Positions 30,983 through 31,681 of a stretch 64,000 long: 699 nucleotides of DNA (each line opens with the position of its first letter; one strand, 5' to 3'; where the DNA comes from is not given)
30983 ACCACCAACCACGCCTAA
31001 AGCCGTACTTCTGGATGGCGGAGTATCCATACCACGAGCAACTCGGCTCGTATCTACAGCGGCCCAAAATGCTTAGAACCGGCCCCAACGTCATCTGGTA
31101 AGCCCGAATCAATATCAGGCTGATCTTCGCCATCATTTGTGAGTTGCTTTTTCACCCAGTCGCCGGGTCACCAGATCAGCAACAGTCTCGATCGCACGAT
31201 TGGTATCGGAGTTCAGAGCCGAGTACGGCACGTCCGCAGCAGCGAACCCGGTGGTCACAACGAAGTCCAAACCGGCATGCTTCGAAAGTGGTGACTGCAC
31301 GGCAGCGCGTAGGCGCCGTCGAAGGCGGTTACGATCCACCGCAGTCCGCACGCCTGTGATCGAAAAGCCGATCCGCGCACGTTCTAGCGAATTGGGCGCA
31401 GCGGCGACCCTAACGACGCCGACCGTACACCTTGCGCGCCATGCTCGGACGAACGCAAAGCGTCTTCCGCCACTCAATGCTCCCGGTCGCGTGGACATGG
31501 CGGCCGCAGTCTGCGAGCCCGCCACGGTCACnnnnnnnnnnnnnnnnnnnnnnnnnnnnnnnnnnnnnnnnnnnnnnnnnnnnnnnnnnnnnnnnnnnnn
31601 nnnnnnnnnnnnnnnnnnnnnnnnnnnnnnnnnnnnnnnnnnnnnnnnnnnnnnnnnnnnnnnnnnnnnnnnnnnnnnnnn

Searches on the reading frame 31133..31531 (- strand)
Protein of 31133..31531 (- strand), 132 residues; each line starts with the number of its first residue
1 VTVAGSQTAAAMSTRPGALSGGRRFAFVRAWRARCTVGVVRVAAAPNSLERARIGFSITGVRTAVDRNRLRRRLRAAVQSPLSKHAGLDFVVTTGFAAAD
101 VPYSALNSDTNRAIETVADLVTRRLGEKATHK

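Call 5: search_protein_families(library=pfam, proteins=[window:31133-31531:-])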
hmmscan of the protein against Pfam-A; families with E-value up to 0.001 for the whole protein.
window:31133-31531:- (132 aa): 1 family
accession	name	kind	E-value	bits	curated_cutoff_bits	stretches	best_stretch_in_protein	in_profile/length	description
PF00825.24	Ribonuclease_P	-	4.9e-12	46.3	22.3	1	20-116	8-107/109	Ribonuclease P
